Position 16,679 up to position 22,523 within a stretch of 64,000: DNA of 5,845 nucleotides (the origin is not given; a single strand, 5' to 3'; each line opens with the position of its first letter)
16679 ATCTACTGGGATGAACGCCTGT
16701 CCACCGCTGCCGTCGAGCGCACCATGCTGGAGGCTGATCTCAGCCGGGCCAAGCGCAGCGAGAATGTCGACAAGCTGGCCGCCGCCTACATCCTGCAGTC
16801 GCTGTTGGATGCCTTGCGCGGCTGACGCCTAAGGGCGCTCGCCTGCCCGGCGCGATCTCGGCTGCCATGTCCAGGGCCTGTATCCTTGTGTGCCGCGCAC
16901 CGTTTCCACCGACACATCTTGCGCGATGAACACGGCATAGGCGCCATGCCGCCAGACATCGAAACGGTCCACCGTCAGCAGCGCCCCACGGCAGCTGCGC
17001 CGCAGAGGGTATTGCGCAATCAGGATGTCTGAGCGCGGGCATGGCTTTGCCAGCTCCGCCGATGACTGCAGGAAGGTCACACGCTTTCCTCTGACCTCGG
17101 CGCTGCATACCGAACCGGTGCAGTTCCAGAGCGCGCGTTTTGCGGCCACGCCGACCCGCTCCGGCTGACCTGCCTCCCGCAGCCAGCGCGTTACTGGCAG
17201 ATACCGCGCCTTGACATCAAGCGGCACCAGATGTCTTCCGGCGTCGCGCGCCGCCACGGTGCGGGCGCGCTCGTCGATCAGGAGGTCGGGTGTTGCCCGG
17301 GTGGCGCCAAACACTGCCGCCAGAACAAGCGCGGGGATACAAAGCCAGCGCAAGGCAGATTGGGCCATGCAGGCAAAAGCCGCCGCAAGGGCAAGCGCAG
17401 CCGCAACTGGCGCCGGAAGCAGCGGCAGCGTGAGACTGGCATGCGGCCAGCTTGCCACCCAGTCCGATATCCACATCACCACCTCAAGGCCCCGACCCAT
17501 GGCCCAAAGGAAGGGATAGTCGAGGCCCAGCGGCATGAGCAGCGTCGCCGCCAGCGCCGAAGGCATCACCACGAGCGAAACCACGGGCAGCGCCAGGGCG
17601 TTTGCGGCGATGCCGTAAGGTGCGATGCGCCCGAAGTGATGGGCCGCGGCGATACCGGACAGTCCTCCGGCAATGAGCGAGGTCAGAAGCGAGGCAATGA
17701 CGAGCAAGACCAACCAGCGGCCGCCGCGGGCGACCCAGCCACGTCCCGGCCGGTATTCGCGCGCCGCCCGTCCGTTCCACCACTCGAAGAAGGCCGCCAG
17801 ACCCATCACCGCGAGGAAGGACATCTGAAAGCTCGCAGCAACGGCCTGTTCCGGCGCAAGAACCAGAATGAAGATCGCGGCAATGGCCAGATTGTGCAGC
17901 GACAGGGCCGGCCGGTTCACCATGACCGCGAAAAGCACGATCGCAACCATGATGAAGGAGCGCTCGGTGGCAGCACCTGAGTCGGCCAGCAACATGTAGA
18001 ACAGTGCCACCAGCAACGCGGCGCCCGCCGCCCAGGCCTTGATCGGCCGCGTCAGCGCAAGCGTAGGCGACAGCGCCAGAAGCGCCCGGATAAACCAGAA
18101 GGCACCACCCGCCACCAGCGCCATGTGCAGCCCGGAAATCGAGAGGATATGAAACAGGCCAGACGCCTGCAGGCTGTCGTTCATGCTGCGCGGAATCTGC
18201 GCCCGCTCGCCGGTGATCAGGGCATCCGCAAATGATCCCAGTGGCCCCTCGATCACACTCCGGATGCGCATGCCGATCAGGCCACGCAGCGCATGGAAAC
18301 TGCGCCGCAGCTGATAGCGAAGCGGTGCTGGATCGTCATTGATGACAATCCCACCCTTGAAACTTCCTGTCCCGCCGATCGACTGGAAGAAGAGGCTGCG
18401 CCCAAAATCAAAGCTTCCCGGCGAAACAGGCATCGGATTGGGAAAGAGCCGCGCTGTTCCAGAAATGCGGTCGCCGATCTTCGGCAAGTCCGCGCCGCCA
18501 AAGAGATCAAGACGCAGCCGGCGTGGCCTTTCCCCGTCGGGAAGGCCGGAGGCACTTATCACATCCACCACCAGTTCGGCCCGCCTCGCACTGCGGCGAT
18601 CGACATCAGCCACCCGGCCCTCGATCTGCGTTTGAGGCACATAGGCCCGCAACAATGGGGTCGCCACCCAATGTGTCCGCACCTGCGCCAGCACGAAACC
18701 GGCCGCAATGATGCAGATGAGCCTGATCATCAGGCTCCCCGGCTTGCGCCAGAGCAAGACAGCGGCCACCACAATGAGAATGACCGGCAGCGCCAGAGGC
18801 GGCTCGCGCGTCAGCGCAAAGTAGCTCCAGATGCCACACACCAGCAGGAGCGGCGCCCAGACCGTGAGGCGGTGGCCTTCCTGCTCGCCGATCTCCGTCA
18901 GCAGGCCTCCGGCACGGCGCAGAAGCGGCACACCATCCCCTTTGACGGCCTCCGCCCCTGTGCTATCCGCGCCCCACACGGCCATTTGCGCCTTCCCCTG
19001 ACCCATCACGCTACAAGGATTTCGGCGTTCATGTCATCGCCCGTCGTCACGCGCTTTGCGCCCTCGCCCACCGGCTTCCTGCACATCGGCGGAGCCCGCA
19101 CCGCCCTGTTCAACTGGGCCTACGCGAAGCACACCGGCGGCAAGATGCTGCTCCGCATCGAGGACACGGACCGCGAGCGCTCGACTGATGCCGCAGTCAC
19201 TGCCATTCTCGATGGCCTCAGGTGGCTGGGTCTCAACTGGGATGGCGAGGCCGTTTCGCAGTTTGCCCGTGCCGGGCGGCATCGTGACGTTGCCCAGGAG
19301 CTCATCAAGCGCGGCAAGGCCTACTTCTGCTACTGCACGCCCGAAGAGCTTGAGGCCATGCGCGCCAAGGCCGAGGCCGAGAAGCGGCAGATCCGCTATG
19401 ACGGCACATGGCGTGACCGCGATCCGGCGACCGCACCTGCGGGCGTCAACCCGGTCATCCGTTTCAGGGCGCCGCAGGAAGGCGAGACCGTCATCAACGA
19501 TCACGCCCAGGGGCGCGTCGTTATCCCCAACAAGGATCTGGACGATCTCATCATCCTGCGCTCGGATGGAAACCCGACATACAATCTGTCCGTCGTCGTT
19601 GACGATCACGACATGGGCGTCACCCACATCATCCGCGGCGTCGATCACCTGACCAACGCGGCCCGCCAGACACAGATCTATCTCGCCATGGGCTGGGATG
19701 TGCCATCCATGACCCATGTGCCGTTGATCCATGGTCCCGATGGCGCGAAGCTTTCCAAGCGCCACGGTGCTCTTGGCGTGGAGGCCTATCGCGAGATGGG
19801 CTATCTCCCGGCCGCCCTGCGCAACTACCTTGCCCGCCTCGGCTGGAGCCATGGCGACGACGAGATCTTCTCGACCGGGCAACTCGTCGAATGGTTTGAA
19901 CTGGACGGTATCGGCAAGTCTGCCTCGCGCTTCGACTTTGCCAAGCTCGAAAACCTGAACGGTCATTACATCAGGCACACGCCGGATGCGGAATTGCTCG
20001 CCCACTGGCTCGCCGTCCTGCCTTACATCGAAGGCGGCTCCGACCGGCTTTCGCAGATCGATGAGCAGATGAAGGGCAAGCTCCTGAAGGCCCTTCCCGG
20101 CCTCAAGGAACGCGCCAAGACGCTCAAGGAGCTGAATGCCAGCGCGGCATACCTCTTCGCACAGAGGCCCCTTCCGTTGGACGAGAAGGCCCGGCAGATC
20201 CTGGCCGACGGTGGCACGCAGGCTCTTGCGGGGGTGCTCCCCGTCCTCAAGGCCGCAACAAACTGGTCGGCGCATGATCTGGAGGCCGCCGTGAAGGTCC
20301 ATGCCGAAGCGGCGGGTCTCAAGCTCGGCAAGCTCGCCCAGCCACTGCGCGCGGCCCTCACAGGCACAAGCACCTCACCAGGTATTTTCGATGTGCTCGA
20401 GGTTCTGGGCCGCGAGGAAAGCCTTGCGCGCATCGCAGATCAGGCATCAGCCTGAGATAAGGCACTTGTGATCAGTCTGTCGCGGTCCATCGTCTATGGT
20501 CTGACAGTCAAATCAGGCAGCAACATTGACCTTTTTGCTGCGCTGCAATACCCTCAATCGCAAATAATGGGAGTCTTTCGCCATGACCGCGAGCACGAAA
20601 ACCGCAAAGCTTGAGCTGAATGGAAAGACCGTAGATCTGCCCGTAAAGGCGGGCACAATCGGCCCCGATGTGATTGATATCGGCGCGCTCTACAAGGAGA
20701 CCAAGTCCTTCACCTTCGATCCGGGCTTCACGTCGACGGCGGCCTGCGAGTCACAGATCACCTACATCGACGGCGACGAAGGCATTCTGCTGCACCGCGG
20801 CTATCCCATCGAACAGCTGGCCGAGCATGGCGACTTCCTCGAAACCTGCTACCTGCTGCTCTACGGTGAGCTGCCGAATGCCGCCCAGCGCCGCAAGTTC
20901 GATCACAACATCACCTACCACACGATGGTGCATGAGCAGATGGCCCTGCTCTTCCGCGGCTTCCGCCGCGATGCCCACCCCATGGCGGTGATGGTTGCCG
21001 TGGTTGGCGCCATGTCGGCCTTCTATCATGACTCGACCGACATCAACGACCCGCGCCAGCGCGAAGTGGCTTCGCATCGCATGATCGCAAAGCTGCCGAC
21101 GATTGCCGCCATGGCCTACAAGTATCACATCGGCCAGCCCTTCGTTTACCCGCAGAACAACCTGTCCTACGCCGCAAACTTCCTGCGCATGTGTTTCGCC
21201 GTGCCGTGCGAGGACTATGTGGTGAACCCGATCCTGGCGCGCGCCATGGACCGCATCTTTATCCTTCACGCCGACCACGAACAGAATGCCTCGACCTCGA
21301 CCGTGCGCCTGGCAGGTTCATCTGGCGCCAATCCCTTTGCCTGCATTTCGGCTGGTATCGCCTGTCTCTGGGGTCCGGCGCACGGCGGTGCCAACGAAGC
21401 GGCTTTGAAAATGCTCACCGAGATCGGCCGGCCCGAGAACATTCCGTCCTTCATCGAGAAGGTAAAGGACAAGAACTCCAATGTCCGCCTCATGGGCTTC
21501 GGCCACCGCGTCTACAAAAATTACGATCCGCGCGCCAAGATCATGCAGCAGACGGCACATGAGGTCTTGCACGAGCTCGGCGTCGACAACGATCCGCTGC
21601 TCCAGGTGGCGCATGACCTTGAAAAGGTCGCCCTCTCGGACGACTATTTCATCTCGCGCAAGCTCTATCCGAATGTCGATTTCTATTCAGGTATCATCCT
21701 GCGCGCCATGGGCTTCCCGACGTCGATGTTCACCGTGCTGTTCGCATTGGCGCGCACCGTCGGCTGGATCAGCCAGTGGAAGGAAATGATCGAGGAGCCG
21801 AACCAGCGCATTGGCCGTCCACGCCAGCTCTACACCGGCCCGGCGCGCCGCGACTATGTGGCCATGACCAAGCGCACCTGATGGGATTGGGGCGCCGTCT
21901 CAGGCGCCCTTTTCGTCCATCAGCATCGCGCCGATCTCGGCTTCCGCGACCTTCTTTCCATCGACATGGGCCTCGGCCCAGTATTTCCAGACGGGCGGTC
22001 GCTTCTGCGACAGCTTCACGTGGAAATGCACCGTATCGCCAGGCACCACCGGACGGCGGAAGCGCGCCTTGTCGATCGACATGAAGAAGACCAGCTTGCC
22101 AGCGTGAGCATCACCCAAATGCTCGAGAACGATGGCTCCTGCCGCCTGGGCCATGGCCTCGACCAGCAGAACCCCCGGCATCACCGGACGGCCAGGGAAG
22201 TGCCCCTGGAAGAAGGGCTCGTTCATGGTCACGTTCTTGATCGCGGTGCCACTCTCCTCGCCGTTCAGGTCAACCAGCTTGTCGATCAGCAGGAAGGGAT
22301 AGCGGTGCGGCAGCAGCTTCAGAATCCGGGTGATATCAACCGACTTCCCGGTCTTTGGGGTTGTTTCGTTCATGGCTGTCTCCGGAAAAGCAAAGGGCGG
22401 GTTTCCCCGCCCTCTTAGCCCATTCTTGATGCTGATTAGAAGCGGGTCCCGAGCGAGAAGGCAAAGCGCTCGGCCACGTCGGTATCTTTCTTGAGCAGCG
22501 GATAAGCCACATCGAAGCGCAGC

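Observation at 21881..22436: All lipid A genes (lpxD, lpxA, lpxI, lpxB) are cleanly missing from the bamA-fabZ-gltA locus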

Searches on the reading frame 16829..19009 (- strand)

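Call 3: search_protein_families(library=ncbifam, proteins=[window:16829-19009:-])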
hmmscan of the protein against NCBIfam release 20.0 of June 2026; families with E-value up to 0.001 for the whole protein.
window:16829-19009:- (726 aa): 4 families
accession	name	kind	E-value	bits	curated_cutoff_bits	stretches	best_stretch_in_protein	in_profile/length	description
TIGR00361.1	ComEC_Rec2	equivalog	1.4e-24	86.2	190.05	1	195-493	78-350/663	DNA internalization-related competence protein ComEC/Rec2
NF008580.0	PRK11539.1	equivalog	1.5e-13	50.1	969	1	263-514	205-442/758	ComEC family protein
TIGR00360.1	ComEC_N-term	subfamily_domain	3.3e-13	50.3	36.5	1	286-483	2-170/171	ComEC/Rec2-related protein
NF045979.1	ComEC_MAG0480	equivalog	9.3e-06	24.7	150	1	261-400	199-328/461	MAG0480 family ComEC-like protein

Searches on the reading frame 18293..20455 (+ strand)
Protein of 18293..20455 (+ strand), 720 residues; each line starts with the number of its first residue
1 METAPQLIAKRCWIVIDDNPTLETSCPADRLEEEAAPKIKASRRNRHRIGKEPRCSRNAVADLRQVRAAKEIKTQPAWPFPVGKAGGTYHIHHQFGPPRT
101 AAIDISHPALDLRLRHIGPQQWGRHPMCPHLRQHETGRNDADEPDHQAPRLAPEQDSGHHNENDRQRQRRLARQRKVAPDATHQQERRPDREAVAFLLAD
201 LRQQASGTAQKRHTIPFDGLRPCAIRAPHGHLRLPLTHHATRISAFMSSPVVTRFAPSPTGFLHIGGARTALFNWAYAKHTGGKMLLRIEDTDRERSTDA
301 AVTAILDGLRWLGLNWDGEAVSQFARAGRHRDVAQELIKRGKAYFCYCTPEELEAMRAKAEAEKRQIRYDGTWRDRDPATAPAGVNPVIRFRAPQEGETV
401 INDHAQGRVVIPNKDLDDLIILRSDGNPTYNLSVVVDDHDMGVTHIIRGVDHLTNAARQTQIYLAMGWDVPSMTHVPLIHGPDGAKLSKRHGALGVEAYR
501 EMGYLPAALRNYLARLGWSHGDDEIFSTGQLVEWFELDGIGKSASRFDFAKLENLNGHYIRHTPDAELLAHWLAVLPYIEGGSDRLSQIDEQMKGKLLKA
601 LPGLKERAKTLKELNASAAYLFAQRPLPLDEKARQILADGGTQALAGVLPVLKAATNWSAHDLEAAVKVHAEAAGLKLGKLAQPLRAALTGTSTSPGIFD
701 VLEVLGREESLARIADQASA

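Call 3: search_protein_families(library=ncbifam, proteins=[window:18293-20455:+])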
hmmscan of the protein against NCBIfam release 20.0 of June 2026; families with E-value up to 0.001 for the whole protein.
window:18293-20455:+ (720 aa): 10 families
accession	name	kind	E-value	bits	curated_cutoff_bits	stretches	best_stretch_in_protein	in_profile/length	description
TIGR00464.1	gltX_bact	equivalog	2.2e-151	504.9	289.95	1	251-716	2-465/470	glutamate--tRNA ligase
TIGR03838.1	queuosine_YadB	equivalog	8.6e-69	231.9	276.7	1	252-510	2-253/272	tRNA glutamyl-Q(34) synthetase GluQRS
NF004315.1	PRK05710.1-4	equivalog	1.9e-67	227.6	250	1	253-512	1-273/274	tRNA glutamyl-Q(34) synthetase GluQRS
NF004314.0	PRK05710.1-3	equivalog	3.8e-67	226.7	256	1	248-510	4-256/297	tRNA glutamyl-Q(34) synthetase GluQRS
NF004313.0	PRK05710.1-2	equivalog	4.6e-53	180.3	380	1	251-511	5-266/299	tRNA glutamyl-Q(34) synthetase GluQRS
NF003169.0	PRK04156.1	equivalog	9.7e-48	163.1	516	1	248-477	99-330/567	glutamate--tRNA ligase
NF004312.0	PRK05710.1-1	equivalog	2.4e-46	158.5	453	1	248-496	11-246/306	tRNA glutamyl-Q(34) synthetase GluQRS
TIGR00463.1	gltX_arch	equivalog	5.9e-42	143.9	401.75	1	250-480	93-323/560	glutamate--tRNA ligase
NF011291.0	PRK14703.1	equivalog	9e-23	80.4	681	1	250-369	31-150/769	glutamine--tRNA ligase/YqeY domain fusion protein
TIGR00440.1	glnS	equivalog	4e-21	75.5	425.8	1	251-376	1-122/524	glutamine--tRNA ligase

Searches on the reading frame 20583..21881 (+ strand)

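Call 3: search_protein_families(library=ncbifam, proteins=[window:20583-21881:+])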
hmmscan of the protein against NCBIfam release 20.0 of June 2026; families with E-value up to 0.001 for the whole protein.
window:20583-21881:+ (432 aa): 22 families
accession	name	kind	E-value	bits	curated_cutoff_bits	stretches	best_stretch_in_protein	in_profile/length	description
TIGR01798.1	cit_synth_I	equivalog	4.3e-237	786.5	485.15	1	15-425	2-412/412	citrate synthase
NF004126.0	PRK05614.1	equivalog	3.1e-234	777.2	505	1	5-431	3-430/430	citrate synthase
NF010639.0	PRK14036.1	equivalog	8.5e-109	363.7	502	1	42-431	3-378/379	citrate synthase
NF041157.1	Cit_synThplmales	equivalog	2e-100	336.5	590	1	54-431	13-376/377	citrate synthase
TIGR01800.1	cit_synth_II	subfamily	2.2e-99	332.7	421.3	1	50-431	4-368/368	2-methylcitrate synthase/citrate synthase II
NF010640.0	PRK14037.1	subfamily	5.5e-91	305.3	504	1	56-431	15-377/377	citrate synthase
NF041301.1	Cit_synth_Halo_CitZ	equivalog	4.9e-79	266.1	550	1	49-431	9-379/379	citrate synthase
NF010638.0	PRK14035.1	equivalog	6.9e-75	252.1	572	1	48-431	7-372/372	citrate synthase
NF010636.0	PRK14033.1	equivalog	7.5e-75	252.1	479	1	48-426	12-373/376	bifunctional 2-methylcitrate synthase/citrate synthase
NF010637.0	PRK14034.1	equivalog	4.9e-74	249.5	594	1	48-431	6-371/372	citrate synthase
NF009006.1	PRK12351.1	equivalog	2.3e-66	223.7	550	1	68-431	29-376/376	bifunctional 2-methylcitrate synthase/citrate synthase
NF009004.0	PRK12349.1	equivalog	1.3e-62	211.8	508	1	43-421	5-367/372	citrate synthase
NF009005.0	PRK12350.1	subfamily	1.9e-62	211.6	332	1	45-424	4-354/366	citrate synthase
NF010635.0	PRK14032.1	subfamily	4.8e-52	177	426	1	65-431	65-448/448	citrate synthase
NF007128.0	PRK09569.1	subfamily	1.4e-42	145.8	344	1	55-398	48-405/437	citrate (Si)-synthase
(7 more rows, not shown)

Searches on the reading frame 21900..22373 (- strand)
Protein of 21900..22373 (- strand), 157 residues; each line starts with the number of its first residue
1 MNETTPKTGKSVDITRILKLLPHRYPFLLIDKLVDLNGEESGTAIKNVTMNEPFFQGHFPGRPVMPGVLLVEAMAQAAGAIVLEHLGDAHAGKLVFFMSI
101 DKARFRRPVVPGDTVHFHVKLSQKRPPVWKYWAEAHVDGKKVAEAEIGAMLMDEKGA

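Call 3: search_protein_families(library=ncbifam, proteins=[window:21900-22373:-])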
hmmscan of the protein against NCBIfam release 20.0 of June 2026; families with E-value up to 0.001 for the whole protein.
window:21900-22373:- (157 aa): 6 families
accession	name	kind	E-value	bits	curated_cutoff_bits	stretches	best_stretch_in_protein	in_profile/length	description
NF009667.0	PRK13188.1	equivalog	4.1e-58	197.2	465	1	5-155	314-463/464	bifunctional UDP-3-O-[3-hydroxymyristoyl] N-acetylglucosamine deacetylase/3-hydroxyacyl-ACP dehydratase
NF000582.1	PRK00006.1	equivalog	2.4e-57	192.7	113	1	13-150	1-136/137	3-hydroxyacyl-ACP dehydratase FabZ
TIGR01750.1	fabZ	equivalog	3e-57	192.4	155.15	1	12-150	1-140/141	3-hydroxyacyl-ACP dehydratase FabZ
NF058663.1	cispen_cyc_AmcE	equivalog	4.2e-21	75.6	140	1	11-145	3-136/153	cispentacin biosynthesis cyclizing decarboxylase AmcE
NF003509.0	PRK05174.1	equivalog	9.4e-08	32.1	124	1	26-122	33-132/172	bifunctional 3-hydroxydecanoyl-ACP dehydratase/trans-2-decenoyl-ACP isomerase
TIGR01749.1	fabA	equivalog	9.6e-07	28.9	238.15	1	27-121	31-128/169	3-hydroxyacyl-[acyl-carrier-protein] dehydratase FabA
